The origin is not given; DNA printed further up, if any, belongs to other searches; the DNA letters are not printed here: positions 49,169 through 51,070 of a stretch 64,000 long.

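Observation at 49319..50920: T2SS-E N-terminal / MshEN-like domain fused to a CbbX/SpoVK-type AAA+ ATPase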

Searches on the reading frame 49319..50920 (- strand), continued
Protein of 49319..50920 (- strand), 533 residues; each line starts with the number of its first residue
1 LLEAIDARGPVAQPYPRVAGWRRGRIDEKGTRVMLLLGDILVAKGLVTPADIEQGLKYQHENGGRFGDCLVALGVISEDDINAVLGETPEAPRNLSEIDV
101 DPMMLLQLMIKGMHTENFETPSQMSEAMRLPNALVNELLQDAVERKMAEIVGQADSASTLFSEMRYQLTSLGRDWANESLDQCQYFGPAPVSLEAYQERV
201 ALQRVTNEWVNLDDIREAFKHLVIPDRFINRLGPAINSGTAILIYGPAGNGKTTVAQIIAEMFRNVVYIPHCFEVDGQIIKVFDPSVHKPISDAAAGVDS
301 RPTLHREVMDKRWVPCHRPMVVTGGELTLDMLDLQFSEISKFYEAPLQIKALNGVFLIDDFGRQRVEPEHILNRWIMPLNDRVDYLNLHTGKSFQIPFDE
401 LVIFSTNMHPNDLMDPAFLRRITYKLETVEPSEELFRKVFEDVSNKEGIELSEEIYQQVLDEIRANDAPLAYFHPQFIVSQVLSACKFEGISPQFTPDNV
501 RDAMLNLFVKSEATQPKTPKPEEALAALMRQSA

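Call 39: predict_structure(alignment_id=A3)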
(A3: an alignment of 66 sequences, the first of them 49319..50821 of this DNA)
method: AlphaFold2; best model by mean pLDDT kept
length: 500 residues; sequences in the alignment: 66
mean_pLDDT: 89.3   pTM: 0.83
mean pLDDT of the five models: 89.3, 88.0, 87.5, 86.7, 85.5
residues with pLDDT >= 90: 356; 70-90: 98; 50-70: 32; < 50: 14
segments of 3 or more residues with pLDDT < 50: 265-267, 269-272, 480-484
pLDDT, mean of each block of 10 residues (from residue 1): 84 94 95 94 95 92 96 98 96 95 98 96 70 98 98 98 96 93 88 90 95 87 94 95 97 90 51 75 95 90 95 96 91 85 86 95 95 90 85 89 89 94 93 79 91 95 94 71 56 64
secondary structure, 60 per line:
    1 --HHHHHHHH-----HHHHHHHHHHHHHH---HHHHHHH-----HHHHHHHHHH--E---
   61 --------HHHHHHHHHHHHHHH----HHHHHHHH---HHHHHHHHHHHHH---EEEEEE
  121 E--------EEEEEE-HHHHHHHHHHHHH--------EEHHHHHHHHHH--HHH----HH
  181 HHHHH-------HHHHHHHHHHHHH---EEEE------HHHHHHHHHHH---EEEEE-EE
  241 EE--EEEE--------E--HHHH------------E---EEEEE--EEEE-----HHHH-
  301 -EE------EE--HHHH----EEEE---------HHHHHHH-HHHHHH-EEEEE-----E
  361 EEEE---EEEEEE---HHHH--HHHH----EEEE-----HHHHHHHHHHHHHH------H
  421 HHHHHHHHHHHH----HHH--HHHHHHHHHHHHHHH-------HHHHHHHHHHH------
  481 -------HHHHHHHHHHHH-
elements in order: H3-10 H16-29 H33-39 H45-54 H69-83 H88-95 H99-111 E115-121 E130-135 H137-149 H160-169 H179-185 H193-205 E209-212 H219-229 E233-237 E239-242 E245-248 H260-263 E280-284 E287-290 H296-299 H314-317 E322-325 H335-341 H343-348 E350-354 E360-364 E368-373 H377-380 H383-386 E391-394 H400-413 H420-432 H442-456 H464-474 H488-499

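Call 44: search_protein_families(library=pfam, proteins=[L067:423-1604:+, L067:1607-2770:+, L067:2774-4087:+, L067:4012-5049:+, L067:5006-5959:+, L067:7633-8340:+, L084:9438-10850:-, L084:11439-12587:-, L084:8472-9434:-, L084:4023-5312:-], max_evalue=0.0001)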
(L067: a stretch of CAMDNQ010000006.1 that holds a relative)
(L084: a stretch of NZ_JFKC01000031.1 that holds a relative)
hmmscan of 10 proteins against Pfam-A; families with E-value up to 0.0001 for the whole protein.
L067:423-1604:+ (393 aa): 1 family
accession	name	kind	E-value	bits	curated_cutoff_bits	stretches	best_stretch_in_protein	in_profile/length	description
PF13400.11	Tad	-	3.1e-08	34.2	22.3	1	28-66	7-45/47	Putative Flp pilus-assembly TadE/G-like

L067:1607-2770:+ (387 aa): 1 family
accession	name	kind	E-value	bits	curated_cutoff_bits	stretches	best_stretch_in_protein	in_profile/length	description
PF13614.12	AAA_31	-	2.4e-07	31.3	27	1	129-289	4-167/177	AAA domain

L067:2774-4087:+ (437 aa): 2 families
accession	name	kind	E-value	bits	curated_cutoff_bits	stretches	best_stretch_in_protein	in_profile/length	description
PF00437.27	T2SSE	-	4.1e-59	200.5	24.9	1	83-358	5-275/370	Type II/IV secretion system protein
PF00005.33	ABC_tran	-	9.7e-05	23.4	25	0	211-300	13-80/137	ABC transporter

L067:4012-5049:+ (345 aa): 1 family
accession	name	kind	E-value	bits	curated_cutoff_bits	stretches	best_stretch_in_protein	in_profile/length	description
PF00482.28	T2SSF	-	3.5e-17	63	25.2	1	178-302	2-123/125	Type II secretion system (T2SS), protein F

L067:5006-5959:+ (317 aa): 1 family
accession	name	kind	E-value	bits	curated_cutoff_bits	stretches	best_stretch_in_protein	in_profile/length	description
PF00482.28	T2SSF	-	4.7e-20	72.3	25.2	1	172-299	2-123/125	Type II secretion system (T2SS), protein F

L067:7633-8340:+ (235 aa): 0 families

L084:9438-10850:- (470 aa): 1 family
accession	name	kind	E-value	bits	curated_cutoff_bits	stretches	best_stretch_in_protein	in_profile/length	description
PF00437.27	T2SSE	-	1.6e-66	224.9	24.9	1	116-395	4-281/370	Type II/IV secretion system protein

L084:11439-12587:- (382 aa): 1 family
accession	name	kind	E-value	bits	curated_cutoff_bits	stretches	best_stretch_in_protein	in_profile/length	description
PF00072.30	Response_reg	-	2.5e-06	28.1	30.2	1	52-119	43-110/111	Response regulator receiver domain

L084:8472-9434:- (320 aa): 1 family
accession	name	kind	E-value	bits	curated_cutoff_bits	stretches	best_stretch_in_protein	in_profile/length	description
PF00482.28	T2SSF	-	3.2e-20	72.8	25.2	1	153-277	2-123/125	Type II secretion system (T2SS), protein F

L084:4023-5312:- (429 aa): 0 families

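Call 45: fold_search(model_id=the predicted structure, library=pdb)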
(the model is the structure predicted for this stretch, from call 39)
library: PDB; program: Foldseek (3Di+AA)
matches with E <= 10: 1962; with E <= 0.001: 1078
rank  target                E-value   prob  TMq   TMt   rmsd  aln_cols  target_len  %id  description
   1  8p49_D                3.4e-12  1.00  0.43  0.60   8.2       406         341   15  Uncharacterized Q8U0N8 protein from Pyrococcus furiosus (released 2023-11-29)
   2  8p49_C                1.1e-11  1.00  0.44  0.58   7.9       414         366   13  Uncharacterized Q8U0N8 protein from Pyrococcus furiosus (released 2023-11-29)
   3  8p49_A                1.3e-11  1.00  0.45  0.57   7.9       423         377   14  Uncharacterized Q8U0N8 protein from Pyrococcus furiosus (released 2023-11-29)
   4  8p49_F                1.7e-11  1.00  0.42  0.54   8.7       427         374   13  Uncharacterized Q8U0N8 protein from Pyrococcus furiosus (released 2023-11-29)
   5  8p49_B                2.3e-11  1.00  0.44  0.59   8.1       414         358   14  Uncharacterized Q8U0N8 protein from Pyrococcus furiosus (released 2023-11-29)
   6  8p49_E                3.2e-11  1.00  0.43  0.55   8.2       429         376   14  Uncharacterized Q8U0N8 protein from Pyrococcus furiosus (released 2023-11-29)
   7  4zpx_A                1.5e-09  1.00  0.40  0.57   6.1       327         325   13  Crystal structure of Lon ATPase domain from Thermococcus onnurineus NA1 (released 2016-05-11)
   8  4zpx_B                4.8e-09  1.00  0.40  0.56   8.3       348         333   13  Crystal structure of Lon ATPase domain from Thermococcus onnurineus NA1 (released 2016-05-11)
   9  1g8p                  3.9e-08  1.00  0.31  0.45  18.0       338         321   14  CRYSTAL STRUCTURE OF BCHI SUBUNIT OF MAGNESIUM CHELATASE (released 2001-08-03)
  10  3k1j_B                6.0e-08  1.00  0.39  0.35   8.3       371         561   14  Crystal structure of Lon protease from Thermococcus onnurineus NA1 (released 2010-09-22)
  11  8efv_A                1.7e-07  1.00  0.32  0.48   6.9       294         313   14  Structure of single homo-hexameric Holliday junction ATP-dependent DNA helicase RuvB motor (released 2023-05-10)
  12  8efv_B                1.8e-07  1.00  0.32  0.48   7.3       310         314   14  Structure of single homo-hexameric Holliday junction ATP-dependent DNA helicase RuvB motor (released 2023-05-10)
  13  6epc_M                1.9e-07  1.00  0.32  0.38  13.9       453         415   13  Ground state 26S proteasome (GS2) (released 2018-02-07)
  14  8efy_M                2.3e-07  1.00  0.33  0.50   7.4       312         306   13  Structure of double homo-hexameric AAA+ ATPase RuvB motors (released 2023-05-10)
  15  9gi1_b                2.5e-07  1.00  0.28  0.24  16.6       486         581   11  Structure of the S.aureus MecA/ClpC/ClpP degradation system (released 2025-08-20)
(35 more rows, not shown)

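Call 62: find_encoding_contigs(protein=P0184, flank=8000, max_places=2)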
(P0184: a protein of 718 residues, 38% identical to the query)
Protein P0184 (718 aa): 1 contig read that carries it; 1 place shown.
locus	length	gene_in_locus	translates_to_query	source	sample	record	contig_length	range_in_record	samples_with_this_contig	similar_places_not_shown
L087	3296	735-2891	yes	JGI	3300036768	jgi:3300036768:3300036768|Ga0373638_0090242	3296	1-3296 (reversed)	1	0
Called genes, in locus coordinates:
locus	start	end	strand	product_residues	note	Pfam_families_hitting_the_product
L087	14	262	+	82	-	-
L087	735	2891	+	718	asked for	PF00498:FHA, PF16697:Yop-YscD_cpl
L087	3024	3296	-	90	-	?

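Call 77: find_encoding_contigs(protein=P0340, flank=8000, max_places=1)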
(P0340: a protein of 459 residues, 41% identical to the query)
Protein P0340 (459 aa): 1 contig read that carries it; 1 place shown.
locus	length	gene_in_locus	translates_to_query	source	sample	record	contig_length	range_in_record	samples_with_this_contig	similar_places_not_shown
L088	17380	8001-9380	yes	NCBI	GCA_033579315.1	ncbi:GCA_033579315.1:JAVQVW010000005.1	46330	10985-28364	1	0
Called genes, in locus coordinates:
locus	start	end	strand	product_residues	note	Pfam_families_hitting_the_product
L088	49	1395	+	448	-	PF16952:Gln-synt_N_2, PF00120:Gln-synt_C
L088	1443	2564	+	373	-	PF04909:Amidohydro_2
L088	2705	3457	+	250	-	PF07722:Peptidase_C26, PF00117:GATase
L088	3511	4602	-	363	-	PF00512:HisKA, PF02518:HATPase_c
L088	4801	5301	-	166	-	PF00293:NUDIX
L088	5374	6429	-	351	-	PF01738:DLH, PF20434:BD-FAE (faint), PF00561:Abhydrolase_1, PF12146:Hydrolase_4, PF12697:Abhydrolase_6 (weak), PF07859:Abhydrolase_3 (weak), PF00326:Peptidase_S9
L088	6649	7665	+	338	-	PF01040:UbiA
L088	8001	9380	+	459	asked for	PF00004:AAA (faint)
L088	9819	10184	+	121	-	PF01909:NTP_transf_2, PF18765:Polbeta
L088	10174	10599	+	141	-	PF05168:HEPN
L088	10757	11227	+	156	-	PF01668:SmpB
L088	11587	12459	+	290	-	PF18765:Polbeta, PF01934:HepT-like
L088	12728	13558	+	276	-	-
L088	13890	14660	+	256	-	PF21088:MS_channel_1st, PF00924:MS_channel_2nd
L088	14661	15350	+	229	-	-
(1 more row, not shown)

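Call 78: find_encoding_contigs(protein=P0290, flank=8000, max_places=1)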
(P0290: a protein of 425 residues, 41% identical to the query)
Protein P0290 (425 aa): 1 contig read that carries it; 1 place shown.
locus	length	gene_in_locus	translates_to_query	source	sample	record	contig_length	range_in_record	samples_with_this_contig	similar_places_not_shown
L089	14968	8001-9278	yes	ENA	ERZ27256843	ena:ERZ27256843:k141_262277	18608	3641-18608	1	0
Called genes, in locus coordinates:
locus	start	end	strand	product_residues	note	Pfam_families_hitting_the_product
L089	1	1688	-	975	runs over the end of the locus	PF00704:Glyco_hydro_18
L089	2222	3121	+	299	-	PF13623:SurA_N_2, PF13624:SurA_N_3, PF09312:SurA_N, PF13145:Rotamase_2, PF13616:Rotamase_3, PF00639:Rotamase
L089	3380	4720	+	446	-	-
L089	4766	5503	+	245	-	-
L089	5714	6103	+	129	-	PF05168:HEPN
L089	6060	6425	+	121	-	PF01909:NTP_transf_2, PF18765:Polbeta (weak)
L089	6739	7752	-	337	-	PF03816:LytR_cpsA_psr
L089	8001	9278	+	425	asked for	PF00004:AAA (faint)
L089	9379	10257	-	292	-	PF01418:HTH_6, PF01380:SIS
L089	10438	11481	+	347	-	PF01522:Polysacc_deac_1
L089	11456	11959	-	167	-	PF01288:HPPK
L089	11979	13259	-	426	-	PF00275:EPSP_synthase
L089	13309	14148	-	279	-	PF01209:Ubie_methyltran, PF13489:Methyltransf_23, PF07021:MetW (weak), PF13847:Methyltransf_31, PF08241:Methyltransf_11, PF08242:Methyltransf_12, PF13649:Methyltransf_25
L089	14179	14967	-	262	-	?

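Call 79: find_encoding_contigs(protein=P0339, flank=8000, max_places=1)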
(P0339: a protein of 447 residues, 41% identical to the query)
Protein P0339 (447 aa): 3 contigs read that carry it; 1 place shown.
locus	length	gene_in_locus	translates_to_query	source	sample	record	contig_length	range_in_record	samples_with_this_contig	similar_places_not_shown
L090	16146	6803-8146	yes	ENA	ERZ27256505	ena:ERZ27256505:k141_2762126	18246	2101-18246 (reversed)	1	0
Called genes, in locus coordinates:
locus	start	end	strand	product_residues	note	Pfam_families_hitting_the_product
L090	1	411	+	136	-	?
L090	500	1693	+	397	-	PF00072:Response_reg, PF01656:CbiA, PF13614:AAA_31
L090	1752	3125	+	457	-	PF00437:T2SSE, PF27713:UCP018868, PF00005:ABC_tran (faint)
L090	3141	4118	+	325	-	PF00482:T2SSF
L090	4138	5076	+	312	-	PF00482:T2SSF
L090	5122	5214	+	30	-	-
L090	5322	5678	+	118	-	PF02643:DUF192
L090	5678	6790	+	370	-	PF25063:ARM_TT21_C (weak), PF23914:TPR_CcmH_CycH (weak), PF13371:TPR_9 (faint), PF13429:TPR_15 (weak), PF00515:TPR_1, PF07719:TPR_2 (weak), PF13181:TPR_8 (weak), PF13414:TPR_11, +8 more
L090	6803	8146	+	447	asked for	-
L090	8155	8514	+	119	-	-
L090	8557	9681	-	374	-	-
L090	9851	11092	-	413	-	PF00072:Response_reg (faint), PF10609:ParA (faint), PF13614:AAA_31, PF01656:CbiA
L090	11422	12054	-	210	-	PF00226:DnaJ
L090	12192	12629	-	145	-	-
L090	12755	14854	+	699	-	PF00009:GTP_EFTU, PF01926:MMR_HSR1 (faint), PF22042:EF-G_D2, PF03144:GTP_EFTU_D2 (weak), PF14492:EFG_III, PF03764:EFG_IV, PF00679:EFG_C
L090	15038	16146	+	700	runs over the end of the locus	PF00072:Response_reg, PF01590:GAF (weak), PF13185:GAF_2, PF13492:GAF_3, PF00989:PAS (weak), PF08448:PAS_4, PF00512:HisKA, PF02518:HATPase_c, +1 more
